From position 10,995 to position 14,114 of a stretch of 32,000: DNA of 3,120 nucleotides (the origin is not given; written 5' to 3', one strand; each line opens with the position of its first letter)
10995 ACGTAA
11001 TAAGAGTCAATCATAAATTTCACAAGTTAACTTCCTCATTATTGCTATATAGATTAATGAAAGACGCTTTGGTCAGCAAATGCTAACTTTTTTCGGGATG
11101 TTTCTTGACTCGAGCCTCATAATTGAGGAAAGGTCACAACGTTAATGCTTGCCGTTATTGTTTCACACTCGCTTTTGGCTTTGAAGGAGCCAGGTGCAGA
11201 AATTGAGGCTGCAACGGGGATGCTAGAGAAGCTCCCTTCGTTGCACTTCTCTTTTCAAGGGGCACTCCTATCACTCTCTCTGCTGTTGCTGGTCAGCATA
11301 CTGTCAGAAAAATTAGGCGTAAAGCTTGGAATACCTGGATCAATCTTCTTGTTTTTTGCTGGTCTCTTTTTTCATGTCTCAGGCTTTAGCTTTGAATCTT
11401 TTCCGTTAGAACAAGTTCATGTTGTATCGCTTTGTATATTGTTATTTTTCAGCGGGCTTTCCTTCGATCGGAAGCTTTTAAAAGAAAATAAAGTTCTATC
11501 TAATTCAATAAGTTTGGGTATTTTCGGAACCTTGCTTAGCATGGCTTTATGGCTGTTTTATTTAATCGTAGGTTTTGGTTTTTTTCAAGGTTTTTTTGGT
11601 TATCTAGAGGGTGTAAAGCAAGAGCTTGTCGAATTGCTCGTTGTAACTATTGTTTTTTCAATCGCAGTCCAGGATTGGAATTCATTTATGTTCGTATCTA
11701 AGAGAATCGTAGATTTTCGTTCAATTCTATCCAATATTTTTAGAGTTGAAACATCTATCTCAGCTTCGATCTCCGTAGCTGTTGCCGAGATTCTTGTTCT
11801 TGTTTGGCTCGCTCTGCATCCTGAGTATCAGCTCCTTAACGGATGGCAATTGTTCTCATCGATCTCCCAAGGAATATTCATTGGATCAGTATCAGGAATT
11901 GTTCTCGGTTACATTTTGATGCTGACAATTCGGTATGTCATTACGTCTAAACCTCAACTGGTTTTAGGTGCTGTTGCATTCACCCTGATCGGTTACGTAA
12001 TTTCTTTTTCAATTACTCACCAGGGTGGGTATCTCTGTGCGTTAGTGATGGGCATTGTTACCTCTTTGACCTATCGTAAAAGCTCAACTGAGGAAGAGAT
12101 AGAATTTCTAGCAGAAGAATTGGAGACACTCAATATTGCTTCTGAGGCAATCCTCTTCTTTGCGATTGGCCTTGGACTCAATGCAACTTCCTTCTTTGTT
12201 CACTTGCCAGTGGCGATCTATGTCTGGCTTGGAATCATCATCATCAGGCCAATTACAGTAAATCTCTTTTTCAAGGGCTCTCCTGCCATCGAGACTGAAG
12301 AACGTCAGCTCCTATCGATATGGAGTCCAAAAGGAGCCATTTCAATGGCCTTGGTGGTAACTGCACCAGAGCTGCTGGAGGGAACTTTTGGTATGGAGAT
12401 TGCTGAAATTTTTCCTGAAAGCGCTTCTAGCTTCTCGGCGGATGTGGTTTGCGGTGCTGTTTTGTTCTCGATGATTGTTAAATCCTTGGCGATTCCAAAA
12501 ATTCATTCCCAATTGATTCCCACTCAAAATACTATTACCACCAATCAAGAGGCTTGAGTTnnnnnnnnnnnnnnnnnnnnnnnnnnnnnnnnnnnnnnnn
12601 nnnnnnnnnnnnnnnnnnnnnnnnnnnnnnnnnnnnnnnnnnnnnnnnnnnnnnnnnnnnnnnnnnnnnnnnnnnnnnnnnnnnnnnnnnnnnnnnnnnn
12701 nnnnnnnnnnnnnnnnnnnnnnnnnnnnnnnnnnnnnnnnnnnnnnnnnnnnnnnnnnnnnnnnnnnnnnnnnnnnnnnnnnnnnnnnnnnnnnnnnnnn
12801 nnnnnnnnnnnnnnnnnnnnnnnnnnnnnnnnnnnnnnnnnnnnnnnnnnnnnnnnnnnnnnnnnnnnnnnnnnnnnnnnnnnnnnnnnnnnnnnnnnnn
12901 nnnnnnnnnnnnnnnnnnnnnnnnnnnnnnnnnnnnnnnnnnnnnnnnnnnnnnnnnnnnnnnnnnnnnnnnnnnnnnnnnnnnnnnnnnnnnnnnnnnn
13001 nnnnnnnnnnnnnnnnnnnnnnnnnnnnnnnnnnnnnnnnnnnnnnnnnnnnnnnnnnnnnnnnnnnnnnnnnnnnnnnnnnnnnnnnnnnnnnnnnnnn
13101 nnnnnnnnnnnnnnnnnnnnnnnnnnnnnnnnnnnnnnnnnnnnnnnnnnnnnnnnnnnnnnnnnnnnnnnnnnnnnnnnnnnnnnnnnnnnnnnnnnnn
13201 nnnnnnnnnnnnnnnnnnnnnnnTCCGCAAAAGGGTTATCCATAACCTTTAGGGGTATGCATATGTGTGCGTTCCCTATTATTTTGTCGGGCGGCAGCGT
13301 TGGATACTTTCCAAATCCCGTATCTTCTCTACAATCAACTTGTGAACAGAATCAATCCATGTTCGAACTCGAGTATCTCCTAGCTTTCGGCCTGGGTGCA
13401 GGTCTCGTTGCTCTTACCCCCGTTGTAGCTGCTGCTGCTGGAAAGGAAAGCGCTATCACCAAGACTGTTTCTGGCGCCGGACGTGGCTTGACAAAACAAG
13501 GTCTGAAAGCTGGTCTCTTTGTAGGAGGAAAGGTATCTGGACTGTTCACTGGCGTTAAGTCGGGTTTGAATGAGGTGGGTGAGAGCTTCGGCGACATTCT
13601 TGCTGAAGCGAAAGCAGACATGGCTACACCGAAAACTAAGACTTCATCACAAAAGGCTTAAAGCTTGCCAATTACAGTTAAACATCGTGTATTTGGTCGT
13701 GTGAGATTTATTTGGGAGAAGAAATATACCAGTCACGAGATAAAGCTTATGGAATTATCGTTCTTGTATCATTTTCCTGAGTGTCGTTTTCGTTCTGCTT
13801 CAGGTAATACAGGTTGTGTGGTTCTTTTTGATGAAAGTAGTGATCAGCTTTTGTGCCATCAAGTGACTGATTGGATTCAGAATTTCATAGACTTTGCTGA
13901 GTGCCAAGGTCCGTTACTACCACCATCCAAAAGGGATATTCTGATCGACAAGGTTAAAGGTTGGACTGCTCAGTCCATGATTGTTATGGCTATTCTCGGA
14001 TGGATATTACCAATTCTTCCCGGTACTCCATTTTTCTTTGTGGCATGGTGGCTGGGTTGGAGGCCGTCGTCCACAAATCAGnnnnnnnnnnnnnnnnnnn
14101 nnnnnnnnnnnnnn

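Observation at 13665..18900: Four separate proteins open with the same cysteine-free, arginine-rich HMA-like (CoBaHMA/HMA2-like) domain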

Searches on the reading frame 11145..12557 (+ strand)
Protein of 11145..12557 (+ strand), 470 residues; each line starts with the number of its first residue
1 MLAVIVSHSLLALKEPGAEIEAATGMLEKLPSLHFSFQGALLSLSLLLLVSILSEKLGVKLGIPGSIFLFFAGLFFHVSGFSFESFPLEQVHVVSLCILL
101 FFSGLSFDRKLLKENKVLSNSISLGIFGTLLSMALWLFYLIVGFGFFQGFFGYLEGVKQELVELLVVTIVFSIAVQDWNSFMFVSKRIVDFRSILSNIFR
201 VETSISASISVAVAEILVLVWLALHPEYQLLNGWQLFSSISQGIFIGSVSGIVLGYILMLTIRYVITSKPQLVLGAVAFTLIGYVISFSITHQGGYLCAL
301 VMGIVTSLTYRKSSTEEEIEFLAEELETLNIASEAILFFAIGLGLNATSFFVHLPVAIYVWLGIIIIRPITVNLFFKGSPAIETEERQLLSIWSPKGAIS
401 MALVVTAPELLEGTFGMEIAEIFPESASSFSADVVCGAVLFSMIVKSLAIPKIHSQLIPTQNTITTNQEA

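Call 3: search_protein_families(library=pfam, proteins=[window:11145-12557:+], max_evalue=0.1)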
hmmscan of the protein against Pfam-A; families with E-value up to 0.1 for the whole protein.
window:11145-12557:+ (470 aa): 1 family
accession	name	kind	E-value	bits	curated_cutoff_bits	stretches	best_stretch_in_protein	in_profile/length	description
PF00999.27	Na_H_Exchanger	-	6.9e-18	65.1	26.2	1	47-451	4-370/375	Sodium/hydrogen exchanger, transmembrane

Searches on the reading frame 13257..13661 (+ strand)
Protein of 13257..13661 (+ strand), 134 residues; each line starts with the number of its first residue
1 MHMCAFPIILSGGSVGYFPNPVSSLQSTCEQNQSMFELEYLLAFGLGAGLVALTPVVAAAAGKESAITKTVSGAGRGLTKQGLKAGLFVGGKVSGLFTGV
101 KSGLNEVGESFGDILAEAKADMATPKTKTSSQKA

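Call 3: search_protein_families(library=pfam, proteins=[window:13257-13661:+], max_evalue=0.1)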
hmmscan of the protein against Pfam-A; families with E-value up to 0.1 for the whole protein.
window:13257-13661:+ (134 aa): 1 family
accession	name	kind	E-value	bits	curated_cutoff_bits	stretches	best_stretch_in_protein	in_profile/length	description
PF17195.9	DUF5132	-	2.8e-05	24.5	25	1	95-123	15-43/47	Protein of unknown function (DUF5132)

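Call 7: search_protein_families(library=ncbifam, proteins=[window:13257-13661:+], max_evalue=0.01)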
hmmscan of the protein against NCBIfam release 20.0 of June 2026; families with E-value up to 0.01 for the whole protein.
window:13257-13661:+ (134 aa): 0 families

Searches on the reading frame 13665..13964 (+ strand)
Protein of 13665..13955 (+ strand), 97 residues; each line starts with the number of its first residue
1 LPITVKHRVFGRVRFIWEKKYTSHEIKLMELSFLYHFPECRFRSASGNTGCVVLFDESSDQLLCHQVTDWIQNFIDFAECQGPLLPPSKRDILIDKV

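Call 5: search_protein_families(library=pfam, proteins=[window:13665-13955:+], max_evalue=10)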
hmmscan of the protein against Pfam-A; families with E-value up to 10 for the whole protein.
seq(97 aa): 1 family
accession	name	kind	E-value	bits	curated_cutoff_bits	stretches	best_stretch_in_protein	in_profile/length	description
PF21588.3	AP5B1_middle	-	0.21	11.3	24.5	1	23-67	99-143/367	AP5B1, middle domain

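Call 21: search_protein_families(library=pfam, alignment_id=A2, max_evalue=1)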
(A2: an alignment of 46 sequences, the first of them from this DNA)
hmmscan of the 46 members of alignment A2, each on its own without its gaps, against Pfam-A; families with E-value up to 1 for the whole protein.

A. member 1, seq(100 aa): 1 family
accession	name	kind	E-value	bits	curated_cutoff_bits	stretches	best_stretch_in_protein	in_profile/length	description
PF21588.3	AP5B1_middle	-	0.22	11.2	24.5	1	23-67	99-143/367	AP5B1, middle domain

B. families by the number of members that match (of 46 scanned): 19 families
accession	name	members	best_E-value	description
PF19991.5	HMA_2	20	0.00015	Heavy metal associated domain 2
PF00076.28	RRM_1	3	0.049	RNA recognition motif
PF00046.35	Homeodomain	2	0.11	Homeodomain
PF19729.6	LRR_FBXL18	1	0.061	F-box/LRR-repeat protein 18, LRR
PF12425.13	DUF3673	1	0.085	Protein of unknown function (DUF3673)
PF01424.28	R3H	1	0.088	R3H domain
PF16508.11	NIBRIN_BRCT_II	1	0.091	Second BRCT domain on Nijmegen syndrome breakage protein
PF24815.1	HMG_WDHD1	1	0.098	WDHD1 HMG box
PF10009.15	DUF2252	1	0.1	Uncharacterized protein conserved in bacteria (DUF2252)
PF10936.14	DUF2617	1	0.12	Protein of unknown function DUF2617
PF16708.10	LppA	1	0.13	Lipoprotein confined to pathogenic Mycobacterium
PF12233.13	p12I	1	0.13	Human adult T cell leukemia/lymphoma virus protein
PF19922.4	bpX6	1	0.13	MoxR-vWA-beta-propeller ternary system domain bpX6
PF25378.1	PUA_NSUN2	1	0.14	NSUN2 PUA domain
PF19374.4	DUF5949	1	0.15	Family of unknown function (DUF5949)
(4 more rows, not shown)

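Call 23: find_homologous_proteins(query=A2, max_evalue=0.001)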
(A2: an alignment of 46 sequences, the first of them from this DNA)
Query A2 (46 sequences) (100 aa, profile of the alignment): 12 proteins with E <= 0.001 among 493 candidates.
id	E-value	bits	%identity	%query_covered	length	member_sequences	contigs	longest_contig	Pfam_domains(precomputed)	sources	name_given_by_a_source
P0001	1.4e-16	78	27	43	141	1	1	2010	-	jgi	jgi:hypothetical protein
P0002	5.2e-16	76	-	-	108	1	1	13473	-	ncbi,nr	ncbi:MAG: hypothetical protein FJ049_04680, partial [Cyanobacteria bacterium M_surface_7_m2_037]|nr:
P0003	1.1e-14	72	97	100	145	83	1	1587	PF04304.19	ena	-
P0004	2.4e-14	71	98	98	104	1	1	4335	-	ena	-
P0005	6.7e-12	63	83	100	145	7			PF04304.19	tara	tara:strand:- start:110 stop:547 length:438 start_codon:yes stop_codon:yes gene_type:complete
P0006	1.5e-10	59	29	17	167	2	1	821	-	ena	-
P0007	2.0e-9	55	29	17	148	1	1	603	-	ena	-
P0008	2.3e-9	55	-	-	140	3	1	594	-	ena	-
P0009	2.5e-9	55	-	-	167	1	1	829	-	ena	-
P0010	7.4e-9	53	63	100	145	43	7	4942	PF04304.19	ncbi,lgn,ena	-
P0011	3.5e-5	42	61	100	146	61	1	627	PF04304.19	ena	-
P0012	8.6e-5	40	-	-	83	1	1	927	-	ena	-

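Call 56: search_solved_structures(query=A2, max_evalue=10, show_alignments=2)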
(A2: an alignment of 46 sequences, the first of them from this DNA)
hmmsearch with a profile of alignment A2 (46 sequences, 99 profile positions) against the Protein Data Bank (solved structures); distinct sequences matched with E-value up to 10: 12.
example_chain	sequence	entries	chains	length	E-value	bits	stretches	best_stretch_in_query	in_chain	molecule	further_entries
8c80_C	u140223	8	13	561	0.49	13.8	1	10-50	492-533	Serine palmitoyltransferase 2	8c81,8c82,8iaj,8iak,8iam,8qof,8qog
6gwt_v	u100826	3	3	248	0.74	13.3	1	39-88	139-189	Peptide chain release factor RF1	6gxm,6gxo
5o2r_v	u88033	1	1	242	0.78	13.2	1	39-88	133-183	Peptide chain release factor RF1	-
6orl_A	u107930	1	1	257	0.83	13.1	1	39-88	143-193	Peptide chain release factor 1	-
6osk_A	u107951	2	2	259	0.85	13.1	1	39-88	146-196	Peptide chain release factor 1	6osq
6boh_JA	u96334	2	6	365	2.8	11.4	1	39-88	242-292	Peptide chain release factor 1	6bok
2b3t_B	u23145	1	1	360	2.9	11.3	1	39-88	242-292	Peptide chain release factor 1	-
5j4d_JA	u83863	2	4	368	3.4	11.2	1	39-88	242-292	Peptide chain release factor 1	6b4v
6gxn_v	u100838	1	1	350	3.5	11.1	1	39-88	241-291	Peptide chain release factor RF1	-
7m5d_A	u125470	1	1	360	3.7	11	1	39-88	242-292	Peptide chain release factor 1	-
5j30_QY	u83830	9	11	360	3.7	11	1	39-88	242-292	Peptide chain release factor 1 | Peptide chain release factor RF1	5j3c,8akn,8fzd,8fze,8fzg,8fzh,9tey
6dnc_MA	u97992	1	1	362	3.7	11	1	39-88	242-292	Peptide chain release factor 1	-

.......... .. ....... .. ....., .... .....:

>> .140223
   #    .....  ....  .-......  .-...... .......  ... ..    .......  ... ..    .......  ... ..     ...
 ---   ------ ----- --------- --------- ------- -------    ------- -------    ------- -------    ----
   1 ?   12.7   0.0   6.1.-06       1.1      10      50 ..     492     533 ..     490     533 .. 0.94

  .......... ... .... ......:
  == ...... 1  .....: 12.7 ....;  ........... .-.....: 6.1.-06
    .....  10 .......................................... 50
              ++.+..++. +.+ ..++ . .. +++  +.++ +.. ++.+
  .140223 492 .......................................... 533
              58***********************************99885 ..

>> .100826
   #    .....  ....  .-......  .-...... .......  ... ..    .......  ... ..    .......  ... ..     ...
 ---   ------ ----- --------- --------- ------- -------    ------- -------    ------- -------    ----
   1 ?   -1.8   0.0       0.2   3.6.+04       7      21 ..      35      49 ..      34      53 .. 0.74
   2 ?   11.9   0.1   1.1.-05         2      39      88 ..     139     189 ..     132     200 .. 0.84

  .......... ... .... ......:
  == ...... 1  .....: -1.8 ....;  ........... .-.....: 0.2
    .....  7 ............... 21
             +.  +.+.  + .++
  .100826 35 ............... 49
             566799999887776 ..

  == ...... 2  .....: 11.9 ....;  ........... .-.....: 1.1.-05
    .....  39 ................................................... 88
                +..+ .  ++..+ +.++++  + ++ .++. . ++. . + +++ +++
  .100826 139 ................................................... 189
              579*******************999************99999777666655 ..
